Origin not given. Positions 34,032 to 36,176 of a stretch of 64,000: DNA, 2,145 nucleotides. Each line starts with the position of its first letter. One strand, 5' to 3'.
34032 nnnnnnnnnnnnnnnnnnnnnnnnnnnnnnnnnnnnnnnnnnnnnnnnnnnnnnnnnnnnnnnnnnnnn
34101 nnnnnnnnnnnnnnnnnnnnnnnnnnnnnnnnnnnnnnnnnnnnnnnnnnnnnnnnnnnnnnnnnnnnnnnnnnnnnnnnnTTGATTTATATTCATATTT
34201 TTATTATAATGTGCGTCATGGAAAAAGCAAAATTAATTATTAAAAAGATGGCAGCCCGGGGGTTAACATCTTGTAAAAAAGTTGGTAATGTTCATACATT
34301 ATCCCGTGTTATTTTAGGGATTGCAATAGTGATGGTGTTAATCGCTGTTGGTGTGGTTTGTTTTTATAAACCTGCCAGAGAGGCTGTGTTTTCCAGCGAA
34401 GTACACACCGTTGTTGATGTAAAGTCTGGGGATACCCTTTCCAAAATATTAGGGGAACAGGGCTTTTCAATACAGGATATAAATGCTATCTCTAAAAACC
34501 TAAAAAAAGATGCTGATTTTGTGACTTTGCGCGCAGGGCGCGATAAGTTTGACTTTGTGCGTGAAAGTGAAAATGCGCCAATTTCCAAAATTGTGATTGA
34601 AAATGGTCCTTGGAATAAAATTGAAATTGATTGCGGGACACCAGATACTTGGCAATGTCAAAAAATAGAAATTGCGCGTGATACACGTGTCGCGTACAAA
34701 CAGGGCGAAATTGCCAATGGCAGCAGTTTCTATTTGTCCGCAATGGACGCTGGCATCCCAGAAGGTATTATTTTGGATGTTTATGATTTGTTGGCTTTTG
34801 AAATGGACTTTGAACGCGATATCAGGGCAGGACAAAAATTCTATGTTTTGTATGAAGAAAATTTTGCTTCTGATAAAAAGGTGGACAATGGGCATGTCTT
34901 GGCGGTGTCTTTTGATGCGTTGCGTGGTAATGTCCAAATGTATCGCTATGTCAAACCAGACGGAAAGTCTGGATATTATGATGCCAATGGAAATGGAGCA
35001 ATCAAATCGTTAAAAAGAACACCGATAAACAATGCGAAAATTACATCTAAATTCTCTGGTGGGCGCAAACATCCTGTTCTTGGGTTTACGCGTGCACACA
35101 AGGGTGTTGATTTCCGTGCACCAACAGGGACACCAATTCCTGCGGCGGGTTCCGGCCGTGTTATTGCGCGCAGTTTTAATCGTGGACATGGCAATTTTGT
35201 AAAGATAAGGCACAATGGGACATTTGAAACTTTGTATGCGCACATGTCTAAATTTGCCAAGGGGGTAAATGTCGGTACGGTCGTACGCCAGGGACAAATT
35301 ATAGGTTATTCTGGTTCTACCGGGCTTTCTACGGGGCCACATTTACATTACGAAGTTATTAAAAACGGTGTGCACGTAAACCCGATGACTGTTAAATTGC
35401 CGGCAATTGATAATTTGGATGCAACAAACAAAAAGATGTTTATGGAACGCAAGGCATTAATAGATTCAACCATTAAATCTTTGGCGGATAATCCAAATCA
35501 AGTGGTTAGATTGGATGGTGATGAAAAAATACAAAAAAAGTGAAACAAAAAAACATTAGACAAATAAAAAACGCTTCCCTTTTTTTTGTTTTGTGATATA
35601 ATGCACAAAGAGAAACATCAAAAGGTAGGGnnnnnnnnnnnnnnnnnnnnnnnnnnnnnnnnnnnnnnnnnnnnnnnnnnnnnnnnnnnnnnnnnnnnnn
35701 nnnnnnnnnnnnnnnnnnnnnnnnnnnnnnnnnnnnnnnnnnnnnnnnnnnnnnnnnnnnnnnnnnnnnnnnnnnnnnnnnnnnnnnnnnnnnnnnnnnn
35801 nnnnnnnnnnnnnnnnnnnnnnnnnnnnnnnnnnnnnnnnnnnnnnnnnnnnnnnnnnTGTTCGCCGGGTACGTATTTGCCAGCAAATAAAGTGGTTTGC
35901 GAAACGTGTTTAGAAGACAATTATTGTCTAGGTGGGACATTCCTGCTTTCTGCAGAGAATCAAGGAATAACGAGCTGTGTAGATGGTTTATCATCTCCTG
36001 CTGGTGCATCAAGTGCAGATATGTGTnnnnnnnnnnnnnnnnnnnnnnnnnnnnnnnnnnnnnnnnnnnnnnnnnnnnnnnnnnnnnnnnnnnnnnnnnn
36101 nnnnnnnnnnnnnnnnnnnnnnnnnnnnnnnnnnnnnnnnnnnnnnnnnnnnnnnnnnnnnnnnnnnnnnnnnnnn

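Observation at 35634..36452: Secreted protein built from eukaryote-like ephrin-receptor/GCC2_GCC3-type cysteine repeats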

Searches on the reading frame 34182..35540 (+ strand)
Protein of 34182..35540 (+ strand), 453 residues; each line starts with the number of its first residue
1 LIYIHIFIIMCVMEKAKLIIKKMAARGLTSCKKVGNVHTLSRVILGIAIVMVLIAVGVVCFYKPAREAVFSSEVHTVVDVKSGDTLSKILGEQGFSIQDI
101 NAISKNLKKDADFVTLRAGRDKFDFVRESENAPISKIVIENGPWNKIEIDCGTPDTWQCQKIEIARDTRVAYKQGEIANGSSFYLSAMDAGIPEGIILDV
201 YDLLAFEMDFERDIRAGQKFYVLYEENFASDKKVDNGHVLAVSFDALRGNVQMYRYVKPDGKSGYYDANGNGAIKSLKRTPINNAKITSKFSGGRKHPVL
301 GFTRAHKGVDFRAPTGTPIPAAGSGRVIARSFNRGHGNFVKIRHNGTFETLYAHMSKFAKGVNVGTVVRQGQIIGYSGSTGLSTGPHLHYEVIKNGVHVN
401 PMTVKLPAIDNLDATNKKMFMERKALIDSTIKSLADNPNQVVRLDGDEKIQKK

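Call 3: search_protein_families(library=pfam, proteins=[window:34182-35540:+], max_evalue=10)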
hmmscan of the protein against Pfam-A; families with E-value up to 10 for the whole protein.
window:34182-35540:+ (453 aa): 5 families
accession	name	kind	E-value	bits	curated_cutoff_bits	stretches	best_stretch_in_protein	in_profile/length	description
PF01551.29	Peptidase_M23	-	2.8e-33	114.4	28.7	1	305-401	2-96/96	Peptidase family M23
PF19425.4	Csd3_N2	-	4.1e-11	43.3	27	1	180-291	14-120/122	Csd3 second domain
PF22310.2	NMB0315_dom_I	-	0.00024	21.8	27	1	79-120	7-48/83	NMB0315-like, domain I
PF04225.17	LysM_OapA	-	0.011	16.3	22.3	1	79-140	6-65/85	Opacity-associated protein A LysM-like domain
PF01476.26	LysM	-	0.011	16.1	20.9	1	80-109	3-31/43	LysM domain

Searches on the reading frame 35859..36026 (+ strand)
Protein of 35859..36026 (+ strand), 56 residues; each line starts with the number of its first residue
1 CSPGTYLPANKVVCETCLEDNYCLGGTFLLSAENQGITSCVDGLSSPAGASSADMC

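Call 28: search_solved_structures(query=A4, max_evalue=10, show_alignments=4)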
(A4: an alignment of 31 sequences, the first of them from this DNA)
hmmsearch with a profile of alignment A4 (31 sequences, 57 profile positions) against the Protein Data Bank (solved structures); distinct sequences matched with E-value up to 10: 4.
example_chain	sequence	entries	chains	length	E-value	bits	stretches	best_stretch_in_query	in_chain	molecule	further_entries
9vqm_A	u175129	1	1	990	0.07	16.6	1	1-31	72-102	Endosome/lysosome-associated apoptosis and autophagy regulator 1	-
9vqm_B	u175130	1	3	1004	0.071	16.6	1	1-31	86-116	Endosome/lysosome-associated apoptosis and autophagy regulator 1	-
9vql_A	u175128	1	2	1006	0.071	16.6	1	1-31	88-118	Endosome/lysosome-associated apoptosis and autophagy regulator 1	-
4mxw_S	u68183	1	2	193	3.8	11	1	1-28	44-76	Tumor necrosis factor receptor superfamily member 3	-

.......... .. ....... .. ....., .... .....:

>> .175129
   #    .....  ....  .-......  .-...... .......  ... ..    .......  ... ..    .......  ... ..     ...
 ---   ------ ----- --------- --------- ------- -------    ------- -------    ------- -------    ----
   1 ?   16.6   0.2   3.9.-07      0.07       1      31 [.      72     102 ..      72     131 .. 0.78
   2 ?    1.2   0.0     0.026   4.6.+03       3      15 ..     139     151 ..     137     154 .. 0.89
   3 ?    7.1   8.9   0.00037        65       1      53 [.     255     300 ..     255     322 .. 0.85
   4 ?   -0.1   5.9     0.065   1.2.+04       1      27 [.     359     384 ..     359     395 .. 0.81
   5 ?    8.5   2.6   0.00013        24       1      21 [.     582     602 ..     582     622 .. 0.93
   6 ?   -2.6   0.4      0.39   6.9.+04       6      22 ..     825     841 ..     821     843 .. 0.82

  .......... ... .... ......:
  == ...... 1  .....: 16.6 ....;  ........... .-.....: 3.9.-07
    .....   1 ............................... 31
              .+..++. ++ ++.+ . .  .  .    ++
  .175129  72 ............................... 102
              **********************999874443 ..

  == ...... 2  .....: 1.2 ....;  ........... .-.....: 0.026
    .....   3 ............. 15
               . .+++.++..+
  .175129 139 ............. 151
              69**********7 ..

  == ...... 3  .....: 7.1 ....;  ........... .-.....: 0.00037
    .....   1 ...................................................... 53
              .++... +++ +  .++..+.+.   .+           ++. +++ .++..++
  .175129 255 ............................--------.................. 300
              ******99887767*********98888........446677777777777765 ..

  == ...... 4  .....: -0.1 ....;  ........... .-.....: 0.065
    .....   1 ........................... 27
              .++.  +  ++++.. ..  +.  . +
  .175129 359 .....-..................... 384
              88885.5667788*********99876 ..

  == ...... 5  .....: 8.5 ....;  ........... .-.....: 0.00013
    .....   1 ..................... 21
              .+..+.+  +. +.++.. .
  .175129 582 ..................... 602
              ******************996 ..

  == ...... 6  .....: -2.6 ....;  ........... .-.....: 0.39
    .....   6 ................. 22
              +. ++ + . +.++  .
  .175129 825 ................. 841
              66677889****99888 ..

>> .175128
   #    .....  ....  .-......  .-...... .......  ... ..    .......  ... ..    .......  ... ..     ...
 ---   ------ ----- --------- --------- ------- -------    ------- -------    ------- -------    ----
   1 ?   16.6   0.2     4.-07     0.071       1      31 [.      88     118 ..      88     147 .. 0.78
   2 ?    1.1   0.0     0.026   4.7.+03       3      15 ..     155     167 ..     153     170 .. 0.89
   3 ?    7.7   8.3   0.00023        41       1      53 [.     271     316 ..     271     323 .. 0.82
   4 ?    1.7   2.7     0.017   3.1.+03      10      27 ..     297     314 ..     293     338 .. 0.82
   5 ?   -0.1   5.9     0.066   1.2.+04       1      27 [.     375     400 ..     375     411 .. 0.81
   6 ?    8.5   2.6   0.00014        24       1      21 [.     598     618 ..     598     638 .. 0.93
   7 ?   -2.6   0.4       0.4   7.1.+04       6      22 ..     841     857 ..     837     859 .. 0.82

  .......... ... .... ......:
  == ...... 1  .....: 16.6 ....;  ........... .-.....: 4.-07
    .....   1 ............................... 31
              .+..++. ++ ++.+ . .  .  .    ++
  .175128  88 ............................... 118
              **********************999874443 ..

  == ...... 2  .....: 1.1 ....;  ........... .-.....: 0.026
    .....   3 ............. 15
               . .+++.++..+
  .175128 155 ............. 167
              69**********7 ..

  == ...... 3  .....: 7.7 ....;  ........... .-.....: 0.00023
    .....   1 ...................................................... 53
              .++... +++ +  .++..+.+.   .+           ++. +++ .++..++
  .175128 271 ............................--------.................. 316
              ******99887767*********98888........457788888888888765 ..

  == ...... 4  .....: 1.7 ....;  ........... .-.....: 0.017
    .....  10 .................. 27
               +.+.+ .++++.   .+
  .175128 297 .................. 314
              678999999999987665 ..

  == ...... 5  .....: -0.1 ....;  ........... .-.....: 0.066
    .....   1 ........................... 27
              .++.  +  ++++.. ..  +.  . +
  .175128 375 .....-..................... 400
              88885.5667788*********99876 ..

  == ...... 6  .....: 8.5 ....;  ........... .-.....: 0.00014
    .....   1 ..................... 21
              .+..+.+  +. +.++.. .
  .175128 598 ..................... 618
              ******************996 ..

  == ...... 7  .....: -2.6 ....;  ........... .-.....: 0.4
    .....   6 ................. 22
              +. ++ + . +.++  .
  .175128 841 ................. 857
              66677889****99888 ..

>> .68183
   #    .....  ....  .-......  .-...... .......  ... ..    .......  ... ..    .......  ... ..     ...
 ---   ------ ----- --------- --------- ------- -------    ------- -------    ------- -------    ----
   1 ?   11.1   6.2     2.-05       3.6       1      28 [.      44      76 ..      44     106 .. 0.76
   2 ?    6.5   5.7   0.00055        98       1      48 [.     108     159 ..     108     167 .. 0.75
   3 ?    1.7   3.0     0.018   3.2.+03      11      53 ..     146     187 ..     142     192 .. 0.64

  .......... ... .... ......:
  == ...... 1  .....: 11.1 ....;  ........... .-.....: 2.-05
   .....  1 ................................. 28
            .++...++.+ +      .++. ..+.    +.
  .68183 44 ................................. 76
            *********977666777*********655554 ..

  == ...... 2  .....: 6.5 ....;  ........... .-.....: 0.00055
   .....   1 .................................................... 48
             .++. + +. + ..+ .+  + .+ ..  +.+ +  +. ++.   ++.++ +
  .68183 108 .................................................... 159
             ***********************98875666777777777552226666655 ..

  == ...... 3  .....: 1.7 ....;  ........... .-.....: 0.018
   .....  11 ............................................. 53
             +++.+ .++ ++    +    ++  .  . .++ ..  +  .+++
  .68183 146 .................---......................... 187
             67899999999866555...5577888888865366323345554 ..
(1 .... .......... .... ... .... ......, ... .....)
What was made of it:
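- Tried and rejected: The close-family module profile (A4) against PDB was only marginal, ELAPOR1 at E = 0.07 (call 28).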

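Call 65: find_homologous_proteins(query=A4, max_evalue=0.001)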
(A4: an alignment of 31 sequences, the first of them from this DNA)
Query A4 (31 sequences) (56 aa, profile of the alignment): 1 proteins with E <= 0.001 among 111 candidates.
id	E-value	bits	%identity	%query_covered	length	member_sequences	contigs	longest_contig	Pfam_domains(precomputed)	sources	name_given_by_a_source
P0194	2.1e-5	42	52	48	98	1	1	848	-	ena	-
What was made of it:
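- Tried and rejected: The last word-indexed protein search, run with the module profile, returned only one hit and was uninformative (call 65).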

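Call 68: search_protein_families(library=pfam, alignment_id=A7, max_evalue=0.01)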
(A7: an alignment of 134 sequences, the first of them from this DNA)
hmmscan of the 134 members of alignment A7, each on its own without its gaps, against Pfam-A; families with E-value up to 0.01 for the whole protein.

A. member 1, seq(56 aa): 1 family
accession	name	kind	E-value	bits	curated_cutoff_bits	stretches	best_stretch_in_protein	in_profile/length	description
PF20626.4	EGF_Sp38_C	-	0.00054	20.4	24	1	1-18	22-39/50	Zona-pellucida-binding protein (Sp38) C-terminal EGF-like domain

B. families by the number of members that match (of 134 scanned): 9 families
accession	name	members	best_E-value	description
PF07699.19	Ephrin_rec_like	49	5.7e-08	Tyrosine-protein kinase ephrin type A/B receptor-like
PF24634.1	DUF7631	16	0.00014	Domain of unknown function (DUF7631)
PF07562.20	NCD3G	13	0.00028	Nine Cysteines Domain of family 3 GPCR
PF00020.24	TNFR_c6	12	7.7e-05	TNFR/NGFR cysteine-rich region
PF23091.2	TNFR_ELAPOR1_6th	7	6.3e-05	ELAPOR1-like, TNF receptor-like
PF20626.4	EGF_Sp38_C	3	0.00054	Zona-pellucida-binding protein (Sp38) C-terminal EGF-like domain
PF13948.11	DUF4215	2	0.0015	Domain of unknown function (DUF4215)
PF01607.29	CBM_14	1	0.0043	Chitin binding Peritrophin-A domain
PF22502.1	SEN2-like_N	1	0.0055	tRNA-intron endonuclease SEN2-like, N-terminal domain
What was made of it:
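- On Pfam PF07699 Ephrin_rec_like (GCC2_GCC3): The window's module 1 scanned alone gives no PF07699 hit at E <= 0.01 (call 68). 49 of 134 single modules at E <= 0.01, best 5.7e-8 (call 68).
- Closest known: TNFR cysteine-rich domains. Same: 12 of 134 modules hit TNFR_c6 and 13 of 134 hit NCD3G at E <= 0.01 (call 68).
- Smaller numbers hit TNFR_c6, NCD3G and TNFR_ELAPOR1 (call 68).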

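Call 69: search_solved_structures(query=A7, max_evalue=1, show_alignments=2)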
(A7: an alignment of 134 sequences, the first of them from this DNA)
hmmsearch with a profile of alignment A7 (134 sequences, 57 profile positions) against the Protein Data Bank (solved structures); distinct sequences matched with E-value up to 1: 10.
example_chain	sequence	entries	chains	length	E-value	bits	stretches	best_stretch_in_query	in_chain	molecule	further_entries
9vql_A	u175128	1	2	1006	1.5e-07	34.9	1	1-30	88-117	Endosome/lysosome-associated apoptosis and autophagy regulator 1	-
9vqm_A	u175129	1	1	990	1.7e-07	34.7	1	1-30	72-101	Endosome/lysosome-associated apoptosis and autophagy regulator 1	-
9vqm_B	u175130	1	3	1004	2e-07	34.6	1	1-30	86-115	Endosome/lysosome-associated apoptosis and autophagy regulator 1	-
6h3v_A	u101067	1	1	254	0.16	15.6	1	7-36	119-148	Envelopment polyprotein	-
1sg1_X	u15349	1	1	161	0.2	15.3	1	1-51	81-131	Tumor necrosis factor receptor superfamily member 16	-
3ij2_X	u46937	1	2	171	0.23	15.1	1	1-51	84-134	Nerve growth factor receptor (TNFR superfamily, member 16)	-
3buk_C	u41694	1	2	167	0.26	14.9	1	1-51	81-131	Tumor necrosis factor receptor superfamily member 16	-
4mxw_S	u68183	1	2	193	0.38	14.4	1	1-43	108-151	Tumor necrosis factor receptor superfamily member 3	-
6kj5_A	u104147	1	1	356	0.6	13.8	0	12-39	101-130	10-hydroxygeraniol dehydrogenase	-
6k3g_B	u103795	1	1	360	0.61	13.8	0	12-39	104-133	10-hydroxygeraniol oxidoreductase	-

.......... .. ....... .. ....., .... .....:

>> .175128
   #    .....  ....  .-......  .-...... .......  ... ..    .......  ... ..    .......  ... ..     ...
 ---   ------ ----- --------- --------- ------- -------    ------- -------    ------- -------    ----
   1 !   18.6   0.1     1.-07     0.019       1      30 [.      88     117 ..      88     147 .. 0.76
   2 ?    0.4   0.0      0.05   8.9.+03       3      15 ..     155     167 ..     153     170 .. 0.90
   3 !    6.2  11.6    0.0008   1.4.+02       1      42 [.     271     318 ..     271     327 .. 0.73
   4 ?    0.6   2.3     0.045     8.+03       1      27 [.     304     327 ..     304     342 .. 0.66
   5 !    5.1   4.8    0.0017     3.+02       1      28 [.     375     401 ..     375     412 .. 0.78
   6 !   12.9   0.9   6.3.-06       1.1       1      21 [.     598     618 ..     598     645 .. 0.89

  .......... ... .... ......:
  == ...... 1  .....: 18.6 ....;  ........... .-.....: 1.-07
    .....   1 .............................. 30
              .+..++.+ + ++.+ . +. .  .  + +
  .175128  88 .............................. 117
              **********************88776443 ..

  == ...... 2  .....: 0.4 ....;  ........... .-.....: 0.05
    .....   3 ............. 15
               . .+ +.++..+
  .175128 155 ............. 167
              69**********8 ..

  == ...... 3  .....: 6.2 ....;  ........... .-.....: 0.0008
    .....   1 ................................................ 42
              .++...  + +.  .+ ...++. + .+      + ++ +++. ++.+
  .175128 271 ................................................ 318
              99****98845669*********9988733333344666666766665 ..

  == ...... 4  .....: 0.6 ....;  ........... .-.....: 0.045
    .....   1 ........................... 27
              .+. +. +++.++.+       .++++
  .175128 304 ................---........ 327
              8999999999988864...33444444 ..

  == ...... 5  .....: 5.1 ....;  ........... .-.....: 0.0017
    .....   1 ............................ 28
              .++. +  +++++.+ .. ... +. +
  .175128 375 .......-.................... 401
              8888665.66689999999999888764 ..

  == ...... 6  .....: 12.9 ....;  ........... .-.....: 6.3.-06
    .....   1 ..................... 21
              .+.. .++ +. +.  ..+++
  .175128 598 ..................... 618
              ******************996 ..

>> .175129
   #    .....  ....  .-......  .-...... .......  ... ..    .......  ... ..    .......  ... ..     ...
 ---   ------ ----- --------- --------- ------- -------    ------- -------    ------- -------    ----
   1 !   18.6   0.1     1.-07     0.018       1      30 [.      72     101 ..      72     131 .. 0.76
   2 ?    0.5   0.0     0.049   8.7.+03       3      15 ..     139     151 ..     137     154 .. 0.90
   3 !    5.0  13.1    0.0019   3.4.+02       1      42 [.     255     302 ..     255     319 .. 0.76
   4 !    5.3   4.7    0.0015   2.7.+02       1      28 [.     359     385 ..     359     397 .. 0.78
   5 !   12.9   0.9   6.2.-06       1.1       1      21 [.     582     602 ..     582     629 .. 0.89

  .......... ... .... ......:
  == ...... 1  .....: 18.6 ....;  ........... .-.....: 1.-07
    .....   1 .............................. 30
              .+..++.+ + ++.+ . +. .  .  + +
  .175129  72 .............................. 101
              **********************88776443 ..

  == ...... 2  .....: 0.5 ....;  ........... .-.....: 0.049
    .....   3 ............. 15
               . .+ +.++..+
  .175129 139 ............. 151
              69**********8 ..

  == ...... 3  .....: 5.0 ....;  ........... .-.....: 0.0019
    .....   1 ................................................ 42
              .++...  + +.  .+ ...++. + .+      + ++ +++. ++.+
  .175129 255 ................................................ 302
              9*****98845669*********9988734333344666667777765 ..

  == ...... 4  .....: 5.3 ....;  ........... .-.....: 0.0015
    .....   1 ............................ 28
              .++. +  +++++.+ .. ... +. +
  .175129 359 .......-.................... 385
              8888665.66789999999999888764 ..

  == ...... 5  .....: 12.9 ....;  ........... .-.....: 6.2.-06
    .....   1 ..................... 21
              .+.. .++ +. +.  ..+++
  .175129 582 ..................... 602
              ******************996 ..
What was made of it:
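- Closest known: Pfam PF07699 Ephrin_rec_like. Different: C) does not align to ELAPOR1 or TNFR sequences (calls 28, 69).
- The module profile hits ELAPOR1 at 1.5e-7 (call 69). Only the first half of the module aligns to eukaryotic or PDB proteins (calls 28, 69). Similarity to eukaryotic proteins is remote and limited to the first ~30 residues of the module (calls 28, 69).
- Tried and rejected: Significance needed the broader 134-module profile (call 69).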

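Call 70: search_protein_families(library=pfam, alignment_id=A7, max_evalue=0.00006)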
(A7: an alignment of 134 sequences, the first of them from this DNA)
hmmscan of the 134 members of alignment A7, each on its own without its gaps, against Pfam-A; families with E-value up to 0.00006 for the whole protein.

A. member 1, seq(56 aa): 0 families

B. families by the number of members that match (of 134 scanned): 1 family
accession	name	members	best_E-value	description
PF07699.19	Ephrin_rec_like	5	5.7e-08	Tyrosine-protein kinase ephrin type A/B receptor-like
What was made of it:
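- On Pfam PF07699 Ephrin_rec_like (GCC2_GCC3): 5 of 134 at E <= 6e-5, which is roughly the cutoff (call 70).
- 5 of 134 hit at E <= 6e-5, and only PF07699 survives there (call 70).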
